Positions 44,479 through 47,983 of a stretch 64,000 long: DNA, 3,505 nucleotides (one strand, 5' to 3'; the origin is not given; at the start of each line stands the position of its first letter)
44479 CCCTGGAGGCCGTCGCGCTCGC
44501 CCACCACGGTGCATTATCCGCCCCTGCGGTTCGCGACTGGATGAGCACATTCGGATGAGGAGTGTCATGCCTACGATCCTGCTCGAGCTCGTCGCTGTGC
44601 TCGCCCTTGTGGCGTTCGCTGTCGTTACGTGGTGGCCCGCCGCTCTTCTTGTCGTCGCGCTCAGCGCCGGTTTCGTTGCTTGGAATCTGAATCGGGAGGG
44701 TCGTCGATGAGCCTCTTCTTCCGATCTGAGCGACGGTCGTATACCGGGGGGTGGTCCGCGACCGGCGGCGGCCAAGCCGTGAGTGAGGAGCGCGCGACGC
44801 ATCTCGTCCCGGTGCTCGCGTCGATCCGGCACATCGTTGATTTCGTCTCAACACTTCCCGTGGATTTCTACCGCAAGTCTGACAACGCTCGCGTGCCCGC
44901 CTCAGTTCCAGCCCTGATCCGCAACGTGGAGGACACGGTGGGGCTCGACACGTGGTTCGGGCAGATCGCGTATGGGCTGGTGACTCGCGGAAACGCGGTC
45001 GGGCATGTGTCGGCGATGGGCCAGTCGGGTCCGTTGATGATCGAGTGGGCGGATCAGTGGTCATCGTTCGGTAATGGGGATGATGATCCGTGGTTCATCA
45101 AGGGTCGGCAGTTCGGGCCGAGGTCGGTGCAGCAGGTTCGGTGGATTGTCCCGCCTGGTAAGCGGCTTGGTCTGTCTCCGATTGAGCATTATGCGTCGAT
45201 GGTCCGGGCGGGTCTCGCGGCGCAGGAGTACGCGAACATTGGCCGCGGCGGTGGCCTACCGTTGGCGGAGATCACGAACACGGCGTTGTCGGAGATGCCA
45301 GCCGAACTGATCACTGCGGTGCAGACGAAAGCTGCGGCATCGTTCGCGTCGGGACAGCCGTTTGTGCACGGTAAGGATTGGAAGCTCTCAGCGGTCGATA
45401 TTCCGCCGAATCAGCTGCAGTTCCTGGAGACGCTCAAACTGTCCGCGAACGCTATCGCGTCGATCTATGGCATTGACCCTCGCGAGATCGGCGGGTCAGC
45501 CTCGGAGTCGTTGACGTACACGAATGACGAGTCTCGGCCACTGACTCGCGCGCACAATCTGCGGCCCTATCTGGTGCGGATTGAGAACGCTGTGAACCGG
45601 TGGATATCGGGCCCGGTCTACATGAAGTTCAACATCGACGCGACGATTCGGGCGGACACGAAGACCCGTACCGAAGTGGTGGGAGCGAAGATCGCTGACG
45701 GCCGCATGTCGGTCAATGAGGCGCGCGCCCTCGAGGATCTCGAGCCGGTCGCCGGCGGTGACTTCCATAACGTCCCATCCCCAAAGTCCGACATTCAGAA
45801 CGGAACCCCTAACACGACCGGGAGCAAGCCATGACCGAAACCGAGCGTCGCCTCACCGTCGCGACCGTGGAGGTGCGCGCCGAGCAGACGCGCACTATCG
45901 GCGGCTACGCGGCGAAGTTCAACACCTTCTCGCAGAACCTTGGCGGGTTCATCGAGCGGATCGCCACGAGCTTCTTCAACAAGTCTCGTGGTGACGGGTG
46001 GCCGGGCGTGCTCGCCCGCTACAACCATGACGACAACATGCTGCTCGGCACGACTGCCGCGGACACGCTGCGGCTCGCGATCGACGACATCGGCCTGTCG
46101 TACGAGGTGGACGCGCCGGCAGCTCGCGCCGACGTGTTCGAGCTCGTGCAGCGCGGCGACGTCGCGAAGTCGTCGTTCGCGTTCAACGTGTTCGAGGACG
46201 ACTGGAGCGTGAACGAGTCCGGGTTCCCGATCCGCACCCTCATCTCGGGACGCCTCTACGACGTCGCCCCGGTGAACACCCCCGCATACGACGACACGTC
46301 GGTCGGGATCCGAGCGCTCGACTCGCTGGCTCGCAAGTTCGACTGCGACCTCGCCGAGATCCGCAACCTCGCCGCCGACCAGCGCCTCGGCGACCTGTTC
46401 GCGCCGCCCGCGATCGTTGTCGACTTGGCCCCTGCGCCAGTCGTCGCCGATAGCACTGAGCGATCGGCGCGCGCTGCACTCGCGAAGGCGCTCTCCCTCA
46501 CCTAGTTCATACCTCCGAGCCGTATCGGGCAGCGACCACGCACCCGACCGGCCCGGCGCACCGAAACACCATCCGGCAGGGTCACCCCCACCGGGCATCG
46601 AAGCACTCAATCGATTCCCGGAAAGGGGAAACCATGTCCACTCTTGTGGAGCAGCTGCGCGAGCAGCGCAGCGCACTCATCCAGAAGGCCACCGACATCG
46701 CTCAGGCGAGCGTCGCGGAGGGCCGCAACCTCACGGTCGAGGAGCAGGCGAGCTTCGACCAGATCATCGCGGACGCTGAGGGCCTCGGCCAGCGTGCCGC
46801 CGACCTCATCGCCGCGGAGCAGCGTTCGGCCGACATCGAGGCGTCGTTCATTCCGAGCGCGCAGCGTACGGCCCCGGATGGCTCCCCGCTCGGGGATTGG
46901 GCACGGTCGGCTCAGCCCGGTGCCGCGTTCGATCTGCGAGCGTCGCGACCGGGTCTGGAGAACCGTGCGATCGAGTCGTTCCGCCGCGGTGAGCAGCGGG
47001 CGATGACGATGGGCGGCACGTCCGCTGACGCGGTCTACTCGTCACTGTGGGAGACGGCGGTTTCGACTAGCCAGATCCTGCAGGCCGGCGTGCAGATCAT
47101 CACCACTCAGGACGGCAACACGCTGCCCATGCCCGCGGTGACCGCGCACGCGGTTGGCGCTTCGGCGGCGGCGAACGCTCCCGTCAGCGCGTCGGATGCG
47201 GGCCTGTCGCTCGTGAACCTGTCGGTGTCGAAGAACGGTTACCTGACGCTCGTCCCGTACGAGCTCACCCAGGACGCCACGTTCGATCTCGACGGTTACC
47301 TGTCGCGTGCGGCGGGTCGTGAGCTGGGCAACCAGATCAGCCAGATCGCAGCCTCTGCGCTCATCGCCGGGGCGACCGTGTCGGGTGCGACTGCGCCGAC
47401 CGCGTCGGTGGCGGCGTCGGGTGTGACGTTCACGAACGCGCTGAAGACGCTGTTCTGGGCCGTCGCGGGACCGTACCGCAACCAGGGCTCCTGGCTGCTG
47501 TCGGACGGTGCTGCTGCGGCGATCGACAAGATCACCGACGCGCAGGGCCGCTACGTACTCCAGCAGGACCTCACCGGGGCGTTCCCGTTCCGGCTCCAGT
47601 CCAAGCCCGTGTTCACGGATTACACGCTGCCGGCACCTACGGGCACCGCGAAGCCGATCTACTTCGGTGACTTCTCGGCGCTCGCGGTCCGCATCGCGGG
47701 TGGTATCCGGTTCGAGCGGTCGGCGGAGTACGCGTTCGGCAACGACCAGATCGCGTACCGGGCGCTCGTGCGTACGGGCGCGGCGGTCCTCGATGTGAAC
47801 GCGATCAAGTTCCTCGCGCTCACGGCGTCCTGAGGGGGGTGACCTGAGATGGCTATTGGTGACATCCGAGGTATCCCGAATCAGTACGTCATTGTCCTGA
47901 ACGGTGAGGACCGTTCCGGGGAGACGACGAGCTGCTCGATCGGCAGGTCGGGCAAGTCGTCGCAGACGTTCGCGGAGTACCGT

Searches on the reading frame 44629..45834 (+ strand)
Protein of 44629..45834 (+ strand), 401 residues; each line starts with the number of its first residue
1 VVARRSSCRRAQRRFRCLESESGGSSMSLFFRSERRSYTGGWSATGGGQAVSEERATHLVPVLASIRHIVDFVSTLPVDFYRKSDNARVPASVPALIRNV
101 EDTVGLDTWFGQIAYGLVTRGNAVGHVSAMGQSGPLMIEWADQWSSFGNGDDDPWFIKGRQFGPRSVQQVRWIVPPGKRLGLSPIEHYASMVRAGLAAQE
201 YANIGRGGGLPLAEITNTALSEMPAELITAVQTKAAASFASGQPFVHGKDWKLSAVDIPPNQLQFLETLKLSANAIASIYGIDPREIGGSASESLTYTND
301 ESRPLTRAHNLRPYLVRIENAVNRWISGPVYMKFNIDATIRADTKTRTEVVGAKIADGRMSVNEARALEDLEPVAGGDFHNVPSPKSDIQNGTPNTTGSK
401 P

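Call 72: search_protein_families(library=phrogs, proteins=[window:44629-45834:+], max_evalue=0.00001)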
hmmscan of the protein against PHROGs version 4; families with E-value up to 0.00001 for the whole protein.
window:44629-45834:+ (401 aa): 4 families
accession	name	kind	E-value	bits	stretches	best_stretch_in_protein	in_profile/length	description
phrog_12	-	head and packaging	1.1e-35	124.8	1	22-393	43-444/646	portal protein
phrog_5929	-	head and packaging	8.2e-22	78.6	1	241-383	48-196/228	portal protein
phrog_2662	-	head and packaging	7.4e-18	65.5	1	171-387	195-421/717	portal protein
phrog_11323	-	unknown function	1e-14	55.8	1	297-389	10-109/130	-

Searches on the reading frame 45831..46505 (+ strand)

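Call 72: search_protein_families(library=phrogs, proteins=[window:45831-46505:+], max_evalue=0.00001)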
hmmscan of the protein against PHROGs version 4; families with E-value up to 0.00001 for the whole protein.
window:45831-46505:+ (224 aa): 7 families
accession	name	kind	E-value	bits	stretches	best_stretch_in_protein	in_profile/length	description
phrog_80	-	head and packaging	1.1e-34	121.6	1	1-182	214-398/607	head maturation protease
phrog_9644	-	head and packaging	2.4e-18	67.6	1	16-159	158-304/341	head maturation protease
phrog_2263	-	head and packaging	1.7e-15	58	1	11-158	29-173/551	major head protein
phrog_13042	-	head and packaging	1.9e-15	57.9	1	19-167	23-180/386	major head protein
phrog_36211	-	head and packaging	5.9e-14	52.9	1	14-169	12-172/378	head maturation protease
phrog_37668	-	head and packaging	1.1e-11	45.5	1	12-167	9-172/313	head maturation protease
phrog_7053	-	head and packaging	5.4e-08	33.7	1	13-178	26-210/390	head maturation protease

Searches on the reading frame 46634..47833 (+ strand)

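Call 72: search_protein_families(library=phrogs, proteins=[window:46634-47833:+], max_evalue=0.00001)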
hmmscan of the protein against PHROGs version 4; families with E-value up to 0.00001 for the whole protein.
window:46634-47833:+ (399 aa): 3 families
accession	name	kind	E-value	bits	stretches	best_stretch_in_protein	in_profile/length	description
phrog_10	-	head and packaging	1.4e-40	141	1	1-398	262-637/752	major head protein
phrog_15928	-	head and packaging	9.1e-14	52.9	1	213-398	3-181/185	major head protein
phrog_17162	-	unknown function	8e-06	27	0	320-398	6-84/85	-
